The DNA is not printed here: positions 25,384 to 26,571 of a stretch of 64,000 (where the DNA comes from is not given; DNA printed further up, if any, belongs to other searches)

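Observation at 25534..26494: Short ApgM-like metalloenzyme paralog translationally coupled inside the cob operon (between cobO and cobB)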

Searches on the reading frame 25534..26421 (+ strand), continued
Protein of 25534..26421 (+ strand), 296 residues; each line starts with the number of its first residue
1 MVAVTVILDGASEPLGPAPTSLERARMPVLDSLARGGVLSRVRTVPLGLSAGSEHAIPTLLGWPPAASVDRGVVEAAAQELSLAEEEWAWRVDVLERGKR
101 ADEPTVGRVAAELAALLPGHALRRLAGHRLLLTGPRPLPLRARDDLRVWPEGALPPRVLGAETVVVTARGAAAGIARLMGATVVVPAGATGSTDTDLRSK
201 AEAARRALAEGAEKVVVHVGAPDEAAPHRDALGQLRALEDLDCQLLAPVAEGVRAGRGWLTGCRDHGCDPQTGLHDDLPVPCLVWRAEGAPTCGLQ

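Call 33: search_solved_structures(query=A1, max_evalue=0.001, show_alignments=2)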
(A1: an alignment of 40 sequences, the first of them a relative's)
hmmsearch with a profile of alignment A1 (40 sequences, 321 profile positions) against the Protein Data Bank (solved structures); distinct sequences matched with E-value up to 0.001: 5.
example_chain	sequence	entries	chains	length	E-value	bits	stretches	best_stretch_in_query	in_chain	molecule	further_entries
2zkt_A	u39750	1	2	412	2e-30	109.4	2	170-306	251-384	2,3-bisphosphoglycerate-independent phosphoglycerate mutase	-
3idd_A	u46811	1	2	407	1.1e-19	74.1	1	4-292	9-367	2,3-bisphosphoglycerate-independent phosphoglycerate mutase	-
3kd8_A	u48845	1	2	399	1.1e-19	74.1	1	4-291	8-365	2,3-bisphosphoglycerate-independent phosphoglycerate mutase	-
3igy_B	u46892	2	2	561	4.4e-05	26.1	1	200-284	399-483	Cofactor-independent phosphoglycerate mutase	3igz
3nvl_A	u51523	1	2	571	7.7e-05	25.3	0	203-280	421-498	2,3-bisphosphoglycerate-independent phosphoglycerate mutase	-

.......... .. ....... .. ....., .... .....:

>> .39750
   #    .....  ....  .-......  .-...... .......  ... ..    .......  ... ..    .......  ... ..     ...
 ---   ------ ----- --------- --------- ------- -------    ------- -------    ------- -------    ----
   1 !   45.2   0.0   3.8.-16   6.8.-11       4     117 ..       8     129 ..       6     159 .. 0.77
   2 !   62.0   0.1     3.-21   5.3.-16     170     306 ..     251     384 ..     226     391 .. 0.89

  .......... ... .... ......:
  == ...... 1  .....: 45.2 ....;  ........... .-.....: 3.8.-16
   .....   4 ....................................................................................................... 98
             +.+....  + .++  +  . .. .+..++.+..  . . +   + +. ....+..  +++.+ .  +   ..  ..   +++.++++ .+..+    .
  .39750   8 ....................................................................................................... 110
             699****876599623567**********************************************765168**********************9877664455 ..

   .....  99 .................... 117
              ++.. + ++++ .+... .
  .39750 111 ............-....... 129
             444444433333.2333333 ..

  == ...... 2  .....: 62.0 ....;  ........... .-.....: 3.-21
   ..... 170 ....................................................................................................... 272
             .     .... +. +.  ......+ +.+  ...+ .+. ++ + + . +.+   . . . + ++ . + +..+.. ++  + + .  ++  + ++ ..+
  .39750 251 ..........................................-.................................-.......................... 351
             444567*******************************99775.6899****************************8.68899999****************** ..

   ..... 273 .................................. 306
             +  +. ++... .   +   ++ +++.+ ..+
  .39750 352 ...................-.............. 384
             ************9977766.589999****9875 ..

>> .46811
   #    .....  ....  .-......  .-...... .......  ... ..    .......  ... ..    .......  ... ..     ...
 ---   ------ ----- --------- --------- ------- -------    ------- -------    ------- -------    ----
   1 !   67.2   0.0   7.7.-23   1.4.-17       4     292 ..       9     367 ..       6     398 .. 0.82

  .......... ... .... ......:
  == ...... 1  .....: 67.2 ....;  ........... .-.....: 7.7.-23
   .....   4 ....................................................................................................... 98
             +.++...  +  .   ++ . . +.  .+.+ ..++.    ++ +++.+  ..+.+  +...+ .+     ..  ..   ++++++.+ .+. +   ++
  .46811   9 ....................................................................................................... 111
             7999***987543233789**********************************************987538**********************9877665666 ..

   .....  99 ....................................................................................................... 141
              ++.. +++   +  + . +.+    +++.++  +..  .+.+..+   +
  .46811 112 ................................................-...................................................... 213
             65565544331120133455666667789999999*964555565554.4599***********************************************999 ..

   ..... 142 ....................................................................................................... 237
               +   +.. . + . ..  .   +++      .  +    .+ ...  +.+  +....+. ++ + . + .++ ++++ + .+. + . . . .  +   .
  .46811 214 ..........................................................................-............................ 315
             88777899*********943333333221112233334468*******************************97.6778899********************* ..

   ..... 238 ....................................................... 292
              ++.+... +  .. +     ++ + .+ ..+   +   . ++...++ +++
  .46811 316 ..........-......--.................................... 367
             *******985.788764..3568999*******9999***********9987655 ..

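Call 34: find_related_loci(query=A1, collection=metagenome_contigs, flank=6000)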
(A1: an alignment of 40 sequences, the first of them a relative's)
Query A1 (319 aa) in metagenome_contigs; peptide patterns used: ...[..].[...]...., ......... (x = any residue, [..] = any of these).
600 stretches matched a pattern (row limit reached: there are more); 46 encode a relative of the query (tblastn E <= 1e-3); 46 distinct loci.
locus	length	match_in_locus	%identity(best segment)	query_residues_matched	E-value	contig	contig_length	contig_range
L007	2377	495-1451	76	1-319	1e-135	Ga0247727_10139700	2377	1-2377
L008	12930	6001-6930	56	1-307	4e-92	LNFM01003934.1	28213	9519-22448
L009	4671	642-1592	59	1-319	2e-86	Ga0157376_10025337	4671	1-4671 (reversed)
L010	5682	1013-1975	54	4-303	2e-84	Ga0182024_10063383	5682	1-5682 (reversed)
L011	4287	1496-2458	55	4-312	2e-81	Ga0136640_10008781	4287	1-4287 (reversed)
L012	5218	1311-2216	60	1-301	2e-80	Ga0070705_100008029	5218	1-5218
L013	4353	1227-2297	50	2-304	7e-80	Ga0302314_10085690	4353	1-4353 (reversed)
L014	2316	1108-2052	53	2-313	1e-81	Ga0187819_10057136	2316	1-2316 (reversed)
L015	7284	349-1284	57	1-314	2e-78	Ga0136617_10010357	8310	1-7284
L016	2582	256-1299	51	2-311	3e-80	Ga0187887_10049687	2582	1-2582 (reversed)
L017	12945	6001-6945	57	1-316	6e-78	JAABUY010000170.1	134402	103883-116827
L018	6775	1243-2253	56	1-315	2e-76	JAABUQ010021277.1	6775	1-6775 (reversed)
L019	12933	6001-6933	58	6-312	1e-75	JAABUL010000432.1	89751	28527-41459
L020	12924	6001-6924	57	1-306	2e-74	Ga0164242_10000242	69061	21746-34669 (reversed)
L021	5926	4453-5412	54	4-304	1e-74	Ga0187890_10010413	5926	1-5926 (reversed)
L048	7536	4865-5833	28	1-295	1e-16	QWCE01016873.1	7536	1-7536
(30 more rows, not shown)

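Call 41: predict_structure(alignment_id=A1)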
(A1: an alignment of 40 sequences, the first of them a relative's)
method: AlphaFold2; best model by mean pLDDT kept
length: 319 residues; sequences in the alignment: 40
mean_pLDDT: 94.7   pTM: 0.92
mean pLDDT of the five models: 94.7, 94.5, 94.6, 94.0, 93.0
residues with pLDDT >= 90: 290; 70-90: 21; 50-70: 6; < 50: 2
segments of 3 or more residues with pLDDT < 50: none
pLDDT, mean of each block of 10 residues (from residue 1): 97 96 98 96 96 96 96 97 95 93 96 94 94 91 85 95 97 98 98 97 98 98 97 99 98 97 98 96 95 86 95 64
secondary structure, 60 per line:
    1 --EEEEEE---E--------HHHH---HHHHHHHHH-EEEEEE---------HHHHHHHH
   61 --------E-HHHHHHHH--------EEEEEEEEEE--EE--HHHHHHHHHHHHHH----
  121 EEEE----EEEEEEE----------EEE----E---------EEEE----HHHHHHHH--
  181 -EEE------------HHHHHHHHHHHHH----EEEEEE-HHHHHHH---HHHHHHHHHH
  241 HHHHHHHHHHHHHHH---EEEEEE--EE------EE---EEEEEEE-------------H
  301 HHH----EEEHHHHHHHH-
elements in order: E3-8 H21-24 H28-36 E38-43 H53-60 H71-78 E87-96 H103-116 E121-124 E129-135 E146-148 E163-166 H171-178 E182-184 H197-209 E214-219 H221-227 H231-255 E259-264 E280-286 H300-303 E308-310 H311-318

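Call 45: fold_search(model_id=the predicted structure, library=pdb)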
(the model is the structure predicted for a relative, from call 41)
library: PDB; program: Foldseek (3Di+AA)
matches with E <= 10: 960; with E <= 0.001: 71
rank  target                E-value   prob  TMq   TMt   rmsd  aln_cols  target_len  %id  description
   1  2zkt_A                1.5e-21  1.00  0.79  0.77   4.3       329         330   26  Structure of PH0037 protein from Pyrococcus horikoshii (released 2009-04-21)
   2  2zkt_B                9.9e-21  1.00  0.82  0.69   5.4       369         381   22  Structure of PH0037 protein from Pyrococcus horikoshii (released 2009-04-21)
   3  3idd_A                7.7e-11  1.00  0.61  0.55   7.0       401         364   17  Cofactor-Independent Phosphoglycerate Mutase from Thermoplasma acidophilum DSM 1728 (released 2009-10-06)
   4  3kd8_A                1.2e-10  1.00  0.62  0.55   6.4       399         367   18  Cofactor-Independent Phosphoglycerate mutase from Thermoplasma Acidophilum DSM 1728 (released 2009-12-01)
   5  5vpu                  2.6e-07  1.00  0.51  0.34  12.5       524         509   13  Crystal Structure of 2,3-bisphosphoglycerate-independent phosphoglycerate mutase bound to 3-phosphoglycerate, from Acine (released 2017-05-24)
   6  5kgl_A                3.8e-07  1.00  0.48  0.31  14.5       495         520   12  2.45A resolution structure of Apo independent phosphoglycerate mutase from C. elegans (orthorhombic form) (released 2017-04-05)
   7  7knf_A                4.0e-07  1.00  0.48  0.32  14.1       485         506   12  1.80A resolution structure of independent Phosphoglycerate mutase from C. elegans in complex with a macrocyclic peptid (released 2021-04-07)
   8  5kgn_B                6.2e-07  1.00  0.32  0.21   3.6       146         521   17  1.95A resolution structure of independent phosphoglycerate mutase from C. elegans in complex with a macrocyclic peptid (released 2017-04-05)
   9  7knf_B                6.6e-07  1.00  0.48  0.32  13.6       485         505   12  1.80A resolution structure of independent Phosphoglycerate mutase from C. elegans in complex with a macrocyclic peptid (released 2021-04-07)
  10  7tl7_B                7.1e-07  1.00  0.32  0.20   3.8       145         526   17  1.90A resolution structure of independent phosphoglycerate mutase from C. elegans in complex with a macrocyclic peptid (released 2022-08-10)
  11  7tl7_A                8.5e-07  1.00  0.33  0.20  11.7       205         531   16  1.90A resolution structure of independent phosphoglycerate mutase from C. elegans in complex with a macrocyclic peptid (released 2022-08-10)
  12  5kgm_B                9.0e-07  1.00  0.32  0.20   3.8       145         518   17  2.95A resolution structure of Apo independent phosphoglycerate mutase from C. elegans (monoclinic form) (released 2017-04-05)
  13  7kng_A                1.2e-06  1.00  0.33  0.21   6.7       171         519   18  2.10A resolution structure of independent Phosphoglycerate mutase from C. elegans in complex with a macrocyclic peptid (released 2021-04-07)
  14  3m7v_A                1.2e-06  1.00  0.55  0.45   9.1       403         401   11  Crystal structure of phosphopentomutase from streptococcus mutans (released 2010-04-07)
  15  5kgn_A                1.2e-06  1.00  0.32  0.20   3.7       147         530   16  1.95A resolution structure of independent phosphoglycerate mutase from C. elegans in complex with a macrocyclic peptid (released 2017-04-05)
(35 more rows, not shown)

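Call 49: find_homologous_proteins(query=L048:4865-5839:+, max_evalue=0.001)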
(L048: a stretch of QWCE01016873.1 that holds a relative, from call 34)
Query L048:4865-5839:+ (325 aa): 20 proteins with E <= 0.001 among 3541 candidates.
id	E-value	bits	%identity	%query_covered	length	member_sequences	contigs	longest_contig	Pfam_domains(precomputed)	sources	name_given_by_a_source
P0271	3.9e-196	669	89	100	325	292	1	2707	PF01676.24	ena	-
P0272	8.3e-196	668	88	100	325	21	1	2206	PF01676.24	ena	-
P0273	2.3e-179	614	86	95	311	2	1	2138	PF01676.24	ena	-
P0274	6.7e-178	609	86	95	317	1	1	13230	PF01676.24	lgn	-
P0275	2.2e-174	597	84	95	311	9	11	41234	PF01676.24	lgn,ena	-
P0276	1.4e-173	595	84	94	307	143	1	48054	PF01676.24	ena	-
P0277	4.9e-172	590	84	94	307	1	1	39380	PF01676.24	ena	-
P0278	2.1e-171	587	84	94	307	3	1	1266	PF01676.24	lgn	-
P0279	2.9e-171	587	84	94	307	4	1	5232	PF01676.24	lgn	-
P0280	5.9e-171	586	83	94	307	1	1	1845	PF01676.24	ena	-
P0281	3.0e-170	584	84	94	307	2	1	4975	PF01676.24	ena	-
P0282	6.2e-168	576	83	94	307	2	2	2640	PF01676.24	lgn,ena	-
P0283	1.6e-164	565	80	94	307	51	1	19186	PF01676.24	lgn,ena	-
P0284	1.1e-115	404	62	94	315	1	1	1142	PF01676.24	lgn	-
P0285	8.5e-115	401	61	93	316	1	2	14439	PF01676.24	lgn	-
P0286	1.2e-99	352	57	93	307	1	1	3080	PF01676.24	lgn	-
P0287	1.0e-92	329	56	89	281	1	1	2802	PF01676.24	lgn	-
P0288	3.3e-55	205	35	94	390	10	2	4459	PF18780.7,PF01676.24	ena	-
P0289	4.1e-8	51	24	94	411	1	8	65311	PF10143.15,PF01676.24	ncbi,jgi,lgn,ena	jgi:2,3-bisphosphoglycerate-independent phosphoglycerate mutase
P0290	4.4e-8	50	25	97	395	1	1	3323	PF10143.15,PF01676.24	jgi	jgi:2,3-bisphosphoglycerate-independent phosphoglycerate mutase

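Call 50: find_encoding_contigs(protein=P0276, flank=8000, max_places=1)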
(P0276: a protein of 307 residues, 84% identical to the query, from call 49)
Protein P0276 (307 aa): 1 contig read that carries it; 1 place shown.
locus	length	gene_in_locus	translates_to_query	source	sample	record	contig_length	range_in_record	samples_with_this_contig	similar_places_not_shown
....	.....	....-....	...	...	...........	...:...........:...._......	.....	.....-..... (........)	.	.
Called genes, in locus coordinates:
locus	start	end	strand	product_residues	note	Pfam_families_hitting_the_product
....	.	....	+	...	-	?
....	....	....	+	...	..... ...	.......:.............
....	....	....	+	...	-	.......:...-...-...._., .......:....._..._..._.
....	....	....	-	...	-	-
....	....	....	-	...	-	-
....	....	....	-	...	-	-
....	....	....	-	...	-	-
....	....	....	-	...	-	-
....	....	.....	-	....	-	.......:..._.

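Call 51: find_encoding_contigs(protein=P0285, flank=7000, max_places=1)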
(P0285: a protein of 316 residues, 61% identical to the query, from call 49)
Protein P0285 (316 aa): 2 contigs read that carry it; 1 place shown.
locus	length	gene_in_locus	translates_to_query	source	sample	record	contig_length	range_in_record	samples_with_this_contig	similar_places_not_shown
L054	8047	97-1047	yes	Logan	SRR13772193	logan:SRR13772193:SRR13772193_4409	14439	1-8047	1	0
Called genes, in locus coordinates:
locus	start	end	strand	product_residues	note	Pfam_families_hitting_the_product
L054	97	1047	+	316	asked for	PF01676:Metalloenzyme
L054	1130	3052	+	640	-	PF01878:EVE (weak), PF20720:nSTAND3 (weak), PF07728:AAA_5, PF28529:McrB_lid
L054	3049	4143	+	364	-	PF10117:McrBC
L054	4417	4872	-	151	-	-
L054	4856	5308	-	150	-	-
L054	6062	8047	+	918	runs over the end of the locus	PF00521:DNA_topoisoIV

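Call 64: find_encoding_contigs(protein=P0168, flank=8000, max_places=2)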
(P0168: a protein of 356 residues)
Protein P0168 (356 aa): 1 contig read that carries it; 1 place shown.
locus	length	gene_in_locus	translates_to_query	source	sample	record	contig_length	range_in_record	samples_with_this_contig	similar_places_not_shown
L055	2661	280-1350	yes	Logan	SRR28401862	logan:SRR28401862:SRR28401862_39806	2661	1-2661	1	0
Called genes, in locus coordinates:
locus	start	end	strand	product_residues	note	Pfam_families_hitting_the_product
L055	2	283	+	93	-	?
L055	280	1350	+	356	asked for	PF01676:Metalloenzyme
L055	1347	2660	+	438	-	?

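Call 65: find_encoding_contigs(protein=P0147, flank=8000, max_places=2)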
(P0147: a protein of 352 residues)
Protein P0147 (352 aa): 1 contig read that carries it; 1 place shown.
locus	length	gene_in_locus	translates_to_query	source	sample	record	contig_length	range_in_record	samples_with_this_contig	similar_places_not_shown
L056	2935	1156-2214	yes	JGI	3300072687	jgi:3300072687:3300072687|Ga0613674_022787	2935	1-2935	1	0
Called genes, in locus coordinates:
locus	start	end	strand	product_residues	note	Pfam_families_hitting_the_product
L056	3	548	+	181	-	?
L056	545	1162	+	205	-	PF02572:CobA_CobO_BtuR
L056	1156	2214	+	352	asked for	PF01676:Metalloenzyme, PF10143:PhosphMutase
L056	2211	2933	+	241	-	?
